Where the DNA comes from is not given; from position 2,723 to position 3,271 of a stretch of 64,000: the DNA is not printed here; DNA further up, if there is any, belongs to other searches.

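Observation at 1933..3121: Double-glycine-leader Cys4 zinc-ribbon peptide co-transcribed with a His/Cys-rich 10-TM permease, with no C39/ABC exporter nearby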

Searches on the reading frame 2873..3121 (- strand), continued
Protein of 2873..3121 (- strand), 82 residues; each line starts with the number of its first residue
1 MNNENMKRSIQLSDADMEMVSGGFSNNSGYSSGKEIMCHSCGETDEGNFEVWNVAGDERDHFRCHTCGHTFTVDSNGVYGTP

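Call 30: search_solved_structures(query=A2, max_evalue=10, show_alignments=3)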
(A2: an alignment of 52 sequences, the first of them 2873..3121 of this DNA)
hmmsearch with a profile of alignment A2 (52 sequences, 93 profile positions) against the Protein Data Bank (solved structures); distinct sequences matched with E-value up to 10: 189 (the best 60 are shown).
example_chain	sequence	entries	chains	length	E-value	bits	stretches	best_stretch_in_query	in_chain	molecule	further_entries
2i13_A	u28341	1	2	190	6.9e-11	45.1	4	44-86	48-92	Aart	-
5v3m_C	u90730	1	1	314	1.8e-07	34.2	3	42-84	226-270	Zinc finger protein 568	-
5v3g_D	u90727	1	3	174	4.4e-07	32.9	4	44-84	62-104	PR domain zinc finger protein 9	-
5v3j_E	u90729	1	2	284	6.5e-07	32.4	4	41-84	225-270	Zinc finger protein 568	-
1qyp_A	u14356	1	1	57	9.3e-07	31.9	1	44-82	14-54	RNA POLYMERASE II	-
5wjq_D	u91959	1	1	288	1.3e-06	31.4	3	41-84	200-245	Zinc finger protein 568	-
1mey_C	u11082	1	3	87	2.6e-06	30.5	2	44-83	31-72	CONSENSUS ZINC FINGER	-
5egb_A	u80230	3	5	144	3.2e-06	30.2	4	44-84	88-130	Histone-lysine N-methyltransferase PRDM9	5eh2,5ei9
5fj8_I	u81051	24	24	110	6.3e-05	26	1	18-82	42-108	DNA-DIRECTED RNA POLYMERASE III SUBUNIT RPC10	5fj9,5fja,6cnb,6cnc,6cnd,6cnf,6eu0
2dlq_A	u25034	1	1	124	6.9e-05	25.9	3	43-83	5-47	GLI-Kruppel family member HKR3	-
7aoc_I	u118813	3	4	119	9.1e-05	25.5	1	38-84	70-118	DNA-directed RNA polymerase I subunit RPA12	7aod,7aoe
4c2m_I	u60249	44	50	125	0.00031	23.8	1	47-84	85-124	DNA-DIRECTED RNA POLYMERASE I SUBUNIT RPA12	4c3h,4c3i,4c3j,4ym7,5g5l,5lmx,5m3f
2ctd_A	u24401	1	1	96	0.0012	22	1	43-82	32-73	Zinc finger protein 512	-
3qt1_I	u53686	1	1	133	0.0035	20.4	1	47-82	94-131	DNA-directed RNA polymerase II subunit RPB9, DNA-directed RNA polymerase III subunit RPC10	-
1i3q_I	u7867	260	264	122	0.0038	20.3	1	47-88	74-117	DNA-DIRECTED RNA POLYMERASE II 14.2KD POLYPEPTIDE | DNA-directed RNA polymerase II, chain RPB9 | DNA-directed RNA polymerase II 14.2 kDa polypeptide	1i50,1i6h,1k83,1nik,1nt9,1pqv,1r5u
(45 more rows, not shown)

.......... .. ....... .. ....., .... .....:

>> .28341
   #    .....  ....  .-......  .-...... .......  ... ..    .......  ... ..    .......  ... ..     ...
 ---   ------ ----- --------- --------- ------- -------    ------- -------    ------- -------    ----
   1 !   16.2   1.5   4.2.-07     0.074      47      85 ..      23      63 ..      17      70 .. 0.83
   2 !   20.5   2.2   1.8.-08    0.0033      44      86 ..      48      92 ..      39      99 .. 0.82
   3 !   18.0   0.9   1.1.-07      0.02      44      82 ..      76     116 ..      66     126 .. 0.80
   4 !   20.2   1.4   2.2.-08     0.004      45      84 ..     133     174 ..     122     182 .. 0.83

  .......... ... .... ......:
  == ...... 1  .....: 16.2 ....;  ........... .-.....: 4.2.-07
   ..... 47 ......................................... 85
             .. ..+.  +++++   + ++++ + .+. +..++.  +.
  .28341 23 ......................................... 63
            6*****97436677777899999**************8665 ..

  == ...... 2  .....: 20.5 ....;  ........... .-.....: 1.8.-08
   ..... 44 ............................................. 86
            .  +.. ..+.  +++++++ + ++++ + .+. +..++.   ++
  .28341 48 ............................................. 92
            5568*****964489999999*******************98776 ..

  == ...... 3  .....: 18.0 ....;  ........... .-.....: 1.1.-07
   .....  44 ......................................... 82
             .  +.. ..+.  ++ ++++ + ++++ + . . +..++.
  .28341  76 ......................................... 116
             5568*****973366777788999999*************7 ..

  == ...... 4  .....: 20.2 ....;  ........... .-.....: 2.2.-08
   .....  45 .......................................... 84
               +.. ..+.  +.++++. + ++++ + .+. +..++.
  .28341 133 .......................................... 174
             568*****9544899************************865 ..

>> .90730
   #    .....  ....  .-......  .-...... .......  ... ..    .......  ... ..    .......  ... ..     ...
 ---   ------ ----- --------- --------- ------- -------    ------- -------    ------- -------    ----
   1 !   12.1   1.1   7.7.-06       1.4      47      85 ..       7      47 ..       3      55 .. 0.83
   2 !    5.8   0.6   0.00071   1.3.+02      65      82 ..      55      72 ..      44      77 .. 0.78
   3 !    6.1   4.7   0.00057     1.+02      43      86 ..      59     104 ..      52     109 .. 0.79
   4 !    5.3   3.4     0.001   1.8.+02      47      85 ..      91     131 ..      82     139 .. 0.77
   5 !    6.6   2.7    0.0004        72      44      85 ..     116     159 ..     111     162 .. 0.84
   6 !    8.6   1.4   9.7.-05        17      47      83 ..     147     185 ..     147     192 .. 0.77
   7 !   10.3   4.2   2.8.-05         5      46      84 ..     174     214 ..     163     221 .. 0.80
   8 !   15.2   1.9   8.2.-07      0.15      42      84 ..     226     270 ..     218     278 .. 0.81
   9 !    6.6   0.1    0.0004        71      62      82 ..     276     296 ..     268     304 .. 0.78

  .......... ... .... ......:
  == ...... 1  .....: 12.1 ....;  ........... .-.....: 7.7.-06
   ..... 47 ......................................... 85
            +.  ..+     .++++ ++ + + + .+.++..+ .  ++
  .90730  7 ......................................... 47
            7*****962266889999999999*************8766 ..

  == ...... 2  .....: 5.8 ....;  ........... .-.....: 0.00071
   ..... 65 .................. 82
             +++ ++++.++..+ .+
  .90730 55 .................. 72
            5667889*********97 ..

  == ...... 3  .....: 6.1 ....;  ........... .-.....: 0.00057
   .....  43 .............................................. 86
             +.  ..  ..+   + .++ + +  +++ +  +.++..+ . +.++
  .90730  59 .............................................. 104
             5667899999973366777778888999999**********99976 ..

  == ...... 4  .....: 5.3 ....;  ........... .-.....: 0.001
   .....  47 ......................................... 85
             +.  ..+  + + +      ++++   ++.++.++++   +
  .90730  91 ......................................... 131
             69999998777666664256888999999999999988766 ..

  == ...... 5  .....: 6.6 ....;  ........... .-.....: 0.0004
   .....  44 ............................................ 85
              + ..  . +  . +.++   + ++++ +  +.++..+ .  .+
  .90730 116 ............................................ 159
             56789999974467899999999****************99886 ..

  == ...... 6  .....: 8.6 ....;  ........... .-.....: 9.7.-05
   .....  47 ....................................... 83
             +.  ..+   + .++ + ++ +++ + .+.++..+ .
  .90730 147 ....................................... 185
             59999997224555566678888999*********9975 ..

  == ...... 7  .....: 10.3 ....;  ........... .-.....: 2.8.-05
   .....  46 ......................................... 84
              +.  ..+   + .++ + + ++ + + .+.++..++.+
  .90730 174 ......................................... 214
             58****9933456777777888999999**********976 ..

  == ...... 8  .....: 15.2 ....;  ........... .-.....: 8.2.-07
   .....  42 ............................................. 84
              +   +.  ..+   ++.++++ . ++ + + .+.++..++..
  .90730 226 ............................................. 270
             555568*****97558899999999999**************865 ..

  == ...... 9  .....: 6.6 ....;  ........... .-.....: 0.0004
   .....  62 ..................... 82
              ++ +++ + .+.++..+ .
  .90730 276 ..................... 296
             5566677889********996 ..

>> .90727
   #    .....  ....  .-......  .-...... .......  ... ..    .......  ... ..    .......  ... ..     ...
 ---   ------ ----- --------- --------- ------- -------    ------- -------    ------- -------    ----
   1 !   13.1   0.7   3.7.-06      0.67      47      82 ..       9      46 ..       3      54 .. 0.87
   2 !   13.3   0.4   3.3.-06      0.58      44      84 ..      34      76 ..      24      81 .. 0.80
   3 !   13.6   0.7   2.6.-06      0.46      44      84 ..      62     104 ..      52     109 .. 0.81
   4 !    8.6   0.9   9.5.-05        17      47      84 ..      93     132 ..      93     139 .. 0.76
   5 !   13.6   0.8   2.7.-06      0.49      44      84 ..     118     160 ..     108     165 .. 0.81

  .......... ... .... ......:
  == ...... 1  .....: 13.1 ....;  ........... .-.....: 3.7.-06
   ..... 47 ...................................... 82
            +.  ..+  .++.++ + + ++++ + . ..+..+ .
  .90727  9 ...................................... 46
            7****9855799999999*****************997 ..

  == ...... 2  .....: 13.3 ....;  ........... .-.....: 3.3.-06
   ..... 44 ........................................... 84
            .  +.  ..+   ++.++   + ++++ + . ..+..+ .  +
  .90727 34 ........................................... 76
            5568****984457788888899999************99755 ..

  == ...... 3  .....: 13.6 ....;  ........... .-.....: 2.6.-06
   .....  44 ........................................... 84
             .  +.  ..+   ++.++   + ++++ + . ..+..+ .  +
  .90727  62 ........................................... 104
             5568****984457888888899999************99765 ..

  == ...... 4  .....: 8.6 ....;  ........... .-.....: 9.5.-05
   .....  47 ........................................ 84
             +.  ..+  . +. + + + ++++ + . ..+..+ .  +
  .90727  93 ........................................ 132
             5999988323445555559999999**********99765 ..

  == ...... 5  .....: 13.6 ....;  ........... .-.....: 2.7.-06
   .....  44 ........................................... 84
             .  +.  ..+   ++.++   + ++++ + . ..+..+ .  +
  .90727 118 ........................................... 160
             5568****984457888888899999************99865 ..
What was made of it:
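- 2876..3052 (-): Predicted 59-aa cargo (6.5 kDa, pI 4.8) with zinc-ribbon-like Cys4 (C38, C41, C64, C67). A profile search hit TFIIS/Rpb9/RPC10 zinc ribbons at E = 9e-7 to 1e-4 (call 30).
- On Zinc ribbon fold: A sequence profile hits TFIIS/Rpb9/RPC10 ribbons at E = 9e-7 to 1e-4 (call 30).
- The profile matches TFIIS/Rpb9/RPC10 zinc ribbons (call 30).
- Tried and rejected: Its top hits, to tandem C2H2 fingers, are spacing artefacts (call 30).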

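Call 35: predict_structure(alignment_id=A2)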
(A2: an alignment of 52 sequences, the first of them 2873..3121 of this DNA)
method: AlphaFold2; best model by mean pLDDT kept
length: 82 residues; sequences in the alignment: 52
mean_pLDDT: 72.5   pTM: 0.56
mean pLDDT of the five models: 72.5, 65.5, 65.2, 64.1, 60.3
residues with pLDDT >= 90: 2; 70-90: 54; 50-70: 10; < 50: 16
segments of 3 or more residues with pLDDT < 50: 1-3, 11-21
pLDDT, mean of each block of 10 residues (from residue 1): 49 44 69 82 86 84 89 80 66
secondary structure, 60 per line:
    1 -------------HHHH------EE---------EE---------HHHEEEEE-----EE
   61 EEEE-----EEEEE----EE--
elements in order: H14-17 E49-53 E59-64 E70-74
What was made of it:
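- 3053..3121 (-): Double-glycine leader, residues 1-23 (L-12, D-8, M-7, V-4, G-2, G-1). AlphaFold2 gives pLDDT below 50 for residues 1-3 and 11-21, with a short helix at 14-17 (call 35).
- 2876..3052 (-): AlphaFold2 gives pLDDT 80-89 with strands at 49-53, 59-64 and 70-74 (call 35).
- On Double-glycine-leader PCAT substrates: AlphaFold2 gives pLDDT below 50 for residues 1-3 and 11-21, a helix at 14-17, and pLDDT 80-89 for the core (call 35).
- On Zinc ribbon fold: Three strands are predicted (call 35).
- AlphaFold2 predicts a disordered leader with a short helix at 14-17 and a confident core (call 35). The leader is predicted disordered (call 35).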

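Call 39: fold_search(model_id=the predicted structure, library=pdb)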
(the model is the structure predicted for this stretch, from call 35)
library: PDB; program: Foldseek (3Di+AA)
matches with E <= 10: 366; with E <= 0.001: 0
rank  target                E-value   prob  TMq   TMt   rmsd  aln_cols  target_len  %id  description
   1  7a2j_A                8.3e-01  0.30  0.27  0.35   2.9        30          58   30  Crystal structure of the Fyn SH3 domain in space group C21 at pH 7.5 (released 2021-08-25)
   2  3fac_A                1.1e+00  0.41  0.34  0.26   3.0        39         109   20  Crystal structure of Rhodobacter sphaeroides protein RSP_2168. Northeast Structural Genomics target RhR83. (released 2008-12-09)
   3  3uf4                  1.1e+00  0.23  0.26  0.15   3.0        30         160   30  Crystal structure of a SH3 and SH2 domains of FYN protein (Proto-concogene Tyrosine-protein kinase Fyn) from Mus musculu (released 2011-12-07)
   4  4znx_B                1.2e+00  0.21  0.27  0.35   2.9        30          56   30  Crystal structure of the Fyn-SH3 domain in complex with the high affinity peptide APP12 (released 2016-06-29)
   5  3cqt                  1.3e+00  0.20  0.26  0.34   2.6        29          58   24  N53I V55L MUTANT of FYN SH3 DOMAIN (released 2008-07-01)
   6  7a2l_A                1.4e+00  0.23  0.27  0.35   2.5        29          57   28  Crystal structure of the Fyn SH3 domain mutant E129Q in space group C21 at pH 4.0 (released 2021-08-25)
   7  7jr9_B                1.5e+00  0.35  0.34  0.12   2.6        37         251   19  Chlamydomonas reinhardtii radial spoke minimal head complex (released 2020-12-16)
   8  6ipy                  1.5e+00  0.20  0.26  0.31   3.0        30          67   30  His-tagged Fyn SH3 domain R96I mutant (released 2018-11-28)
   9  4d8d_C                1.5e+00  0.18  0.27  0.35   6.0        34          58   24  Crystal structure of HIV-1 NEF Fyn-SH3 R96W variant (released 2013-01-16)
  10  7d7s_D                1.5e+00  0.15  0.29  0.35   5.6        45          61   24  HIV-1 SF2 Nef in complex with the Fyn SH3 R96I mutant (released 2020-11-18)
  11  8wzb_H                1.6e+00  0.33  0.36  0.14   3.0        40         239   18  RS head-neck monomer (released 2024-02-07)
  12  1g83_A                1.6e+00  0.20  0.26  0.15   2.6        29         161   28  CRYSTAL STRUCTURE OF FYN SH3-SH2 (released 2001-05-30)
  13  9fqr_H7               1.6e+00  0.16  0.34  0.13   5.1        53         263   17  96-nm repeat of axonemal doublet microtubules from bovine sperm (released 2025-03-26)
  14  3ua6_B                1.7e+00  0.16  0.26  0.33   6.1        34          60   24  Crystal Structure of the Human Fyn SH3 domain (released 2012-07-25)
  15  9ghk_A                1.7e+00  0.15  0.26  0.32   6.1        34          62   24  Crystal structure of Fyn SH3 domain/tau 214-220 peptide complex (released 2025-08-27)
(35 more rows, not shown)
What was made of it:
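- On Zinc ribbon fold: The best Foldseek hit has E = 0.8 (call 39).
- Tried and rejected: Foldseek against PDB gave nothing significant (call 39).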

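Call 47: search_protein_families(library=ncbifam, alignment_id=A2, max_evalue=0.01)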
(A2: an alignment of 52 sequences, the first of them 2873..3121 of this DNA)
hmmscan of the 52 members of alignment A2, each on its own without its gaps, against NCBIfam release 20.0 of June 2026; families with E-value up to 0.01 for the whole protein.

A. member 1, window:2873-3121:- (82 aa): 2 families
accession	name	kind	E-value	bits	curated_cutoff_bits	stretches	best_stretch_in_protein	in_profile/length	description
NF038167.1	cyan_ocin_like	subfamily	0.01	16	32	0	1-27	1-26/72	CTB family bacteriocin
NF045648.2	2X_seleno_MbdU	exception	0.01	14.8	600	1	26-68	47-83/468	metal-binding double selenoprotein MbdU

B. families by the number of members that match (of 52 scanned): 34 families (the first 25 are shown)
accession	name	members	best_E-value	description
NF047912.1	ECs_2282_CxxC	15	4e-07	ECs_2282 family putative zinc-binding protein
TIGR03655.1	anti_R_Lar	14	0.00021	Lar family restriction alleviation protein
TIGR01384.1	TFS_arch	11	2.2e-05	transcription factor S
TIGR02605.1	CxxC_CxxC_SSSS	10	7.7e-05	FmdB family zinc ribbon protein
TIGR04165.1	methano_modCys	8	8.7e-06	TIGR04165 family Cys-rich peptide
TIGR02098.1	MJ0042_CXXC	6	5.2e-05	MJ0042-type zinc finger domain-containing protein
NF011481.0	PRK14890.1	3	0.00012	putative Zn-ribbon RNA-binding protein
TIGR03949.1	bact_IIb_cerein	3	0.0003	class IIb bacteriocin, lactobin A/cerein 7B family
NF038167.1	cyan_ocin_like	3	0.00051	CTB family bacteriocin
TIGR04495.1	RiPP_XyeA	3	0.0041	XyeA family cyclophane-containing RiPP triceptide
NF038384.1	zinc_YnfU_fam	3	0.0046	YnfU family zinc-binding protein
NF050000.1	IS1_IS1595_Zn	3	0.0063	IS1/IS1595 family N-terminal zinc-binding domain-containing protein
NF001607.0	PRK00398.1-4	2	0.00085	DNA-directed RNA polymerase subunit P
NF001608.0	PRK00398.1-6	2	0.0025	DNA-directed RNA polymerase subunit P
NF045720.1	rubredox_RCKP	2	0.0035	RCKP-type rubredoxin-like domain-containing protein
TIGR04149.1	GG_sam_targ_CFB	1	0.0019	TIGR04149 family rSAM-modified RiPP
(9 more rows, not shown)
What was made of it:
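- There are weak sub-threshold hits to TIGR04165 (Cys-rich peptide), TIGR04149 and XyeA RiPP models (call 47).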
